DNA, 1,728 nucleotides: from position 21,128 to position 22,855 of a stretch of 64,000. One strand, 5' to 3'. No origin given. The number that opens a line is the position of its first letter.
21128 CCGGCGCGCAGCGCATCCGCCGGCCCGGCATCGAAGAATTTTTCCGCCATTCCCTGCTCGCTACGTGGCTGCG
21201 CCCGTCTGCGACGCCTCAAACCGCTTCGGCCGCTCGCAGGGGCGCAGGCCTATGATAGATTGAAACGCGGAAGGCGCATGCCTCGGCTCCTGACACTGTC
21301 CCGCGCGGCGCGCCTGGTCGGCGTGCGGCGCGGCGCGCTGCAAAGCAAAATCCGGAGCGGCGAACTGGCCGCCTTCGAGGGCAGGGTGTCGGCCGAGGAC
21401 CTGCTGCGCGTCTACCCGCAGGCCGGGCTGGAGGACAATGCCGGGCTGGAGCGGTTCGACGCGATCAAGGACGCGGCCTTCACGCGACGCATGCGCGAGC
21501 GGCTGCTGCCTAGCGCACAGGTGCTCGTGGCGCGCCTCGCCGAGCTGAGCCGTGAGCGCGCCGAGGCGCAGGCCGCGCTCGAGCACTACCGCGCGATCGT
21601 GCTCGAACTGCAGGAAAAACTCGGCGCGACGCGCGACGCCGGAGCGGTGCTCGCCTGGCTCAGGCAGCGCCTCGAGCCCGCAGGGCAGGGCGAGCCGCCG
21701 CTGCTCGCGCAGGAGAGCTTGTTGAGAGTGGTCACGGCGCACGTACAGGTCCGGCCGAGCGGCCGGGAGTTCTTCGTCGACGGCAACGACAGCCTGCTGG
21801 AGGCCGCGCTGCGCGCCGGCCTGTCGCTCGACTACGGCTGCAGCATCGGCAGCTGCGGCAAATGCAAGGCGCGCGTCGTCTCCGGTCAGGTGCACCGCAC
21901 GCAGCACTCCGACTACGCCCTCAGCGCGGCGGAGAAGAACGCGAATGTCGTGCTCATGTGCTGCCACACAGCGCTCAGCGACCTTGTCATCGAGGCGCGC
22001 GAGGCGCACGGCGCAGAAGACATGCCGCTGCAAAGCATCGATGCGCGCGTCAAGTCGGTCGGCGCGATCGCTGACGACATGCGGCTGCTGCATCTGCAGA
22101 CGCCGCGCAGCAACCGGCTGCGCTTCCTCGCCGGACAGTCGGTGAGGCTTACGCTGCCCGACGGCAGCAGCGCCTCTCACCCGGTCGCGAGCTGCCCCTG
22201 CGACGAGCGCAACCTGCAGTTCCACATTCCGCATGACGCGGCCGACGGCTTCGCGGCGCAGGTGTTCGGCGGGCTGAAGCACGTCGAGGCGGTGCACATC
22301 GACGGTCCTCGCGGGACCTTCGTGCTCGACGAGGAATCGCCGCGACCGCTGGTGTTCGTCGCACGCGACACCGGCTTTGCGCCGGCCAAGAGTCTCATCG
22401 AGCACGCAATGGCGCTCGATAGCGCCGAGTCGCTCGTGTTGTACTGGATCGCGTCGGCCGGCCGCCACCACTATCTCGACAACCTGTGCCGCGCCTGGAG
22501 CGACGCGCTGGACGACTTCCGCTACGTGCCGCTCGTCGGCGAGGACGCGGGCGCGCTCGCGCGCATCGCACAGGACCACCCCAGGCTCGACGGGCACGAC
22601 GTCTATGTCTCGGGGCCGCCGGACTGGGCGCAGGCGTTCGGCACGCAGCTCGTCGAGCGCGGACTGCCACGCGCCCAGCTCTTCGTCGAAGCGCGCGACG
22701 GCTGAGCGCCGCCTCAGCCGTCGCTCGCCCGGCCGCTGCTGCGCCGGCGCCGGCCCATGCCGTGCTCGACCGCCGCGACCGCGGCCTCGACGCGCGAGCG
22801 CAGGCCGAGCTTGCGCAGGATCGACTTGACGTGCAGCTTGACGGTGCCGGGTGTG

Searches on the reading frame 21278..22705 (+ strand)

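Call 42: search_protein_families(library=ncbifam, proteins=[window:21278-22705:+], max_evalue=0.00001)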
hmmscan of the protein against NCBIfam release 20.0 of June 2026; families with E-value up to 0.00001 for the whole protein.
window:21278-22705:+ (475 aa): 15 families
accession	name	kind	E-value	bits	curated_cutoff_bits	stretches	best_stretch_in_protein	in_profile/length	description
NF040810.1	BenC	equivalog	6.1e-33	114.4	430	1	169-471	19-328/333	benzoate 1,2-dioxygenase electron transfer component BenC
NF045803.1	MethMoxFADbindMmoC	equivalog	5.6e-29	101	500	1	165-471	16-338/343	aromatic/alkene monooxygenase hydroxylase FAD-binding subunit MmoC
NF005963.0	PRK08051.1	equivalog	9.6e-29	100.3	230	1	252-472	2-229/233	NAD(P)H-flavin reductase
NF008822.0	PRK11872.1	equivalog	2.1e-28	99.3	402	1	165-471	15-333/341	anthranilate 1,2-dioxygenase electron transfer component AntC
NF004317.0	PRK05713.1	equivalog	8.3e-24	84.4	338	1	159-471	5-306/312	iron-sulfur-binding ferredoxin reductase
NF052252.1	flav_redu_LuxG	exception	9.1e-17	61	340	1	255-461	2-216/232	flavin mononucleotide reductase LuxG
TIGR02160.1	PA_CoA_Oxy5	hypoth_equivalog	4.8e-15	55.2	420.8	1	160-237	269-347/352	1,2-phenylacetyl-CoA epoxidase subunit PaaE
NF040756.1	corr_regen_AcsV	exception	6.2e-12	44.7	800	1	156-252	2-97/632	corrinoid activation/regeneration protein AcsV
TIGR01941.1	nqrF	equivalog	6.4e-11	41.8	295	1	142-295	20-171/405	NADH:ubiquinone reductase (Na(+)-transporting) subunit F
NF058606.1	GlBtMonoRdsGbcB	equivalog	1.8e-09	36.9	500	1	153-239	277-361/362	glycine betaine monooxygenase reductase subunit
TIGR02008.1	fdx_plant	subfamily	2.2e-08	33.7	81.15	1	164-241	16-91/97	ferredoxin [2Fe-2S]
NF007985.1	PRK10713.1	equivalog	3.7e-08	32.8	75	1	167-239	12-80/81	class I ribonucleotide reductase maintenance protein YfaE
NF009805.0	PRK13289.1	equivalog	2.7e-07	29.9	432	1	305-417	211-323/399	NO-inducible flavohemoprotein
NF041393.1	Frdxn_Halo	equivalog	5.6e-07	29.4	150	1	165-237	40-111/128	ferredoxin Fer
NF007964.0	PRK10684.1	equivalog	9.1e-06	24.8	383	0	162-238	258-332/333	NADH oxidoreductase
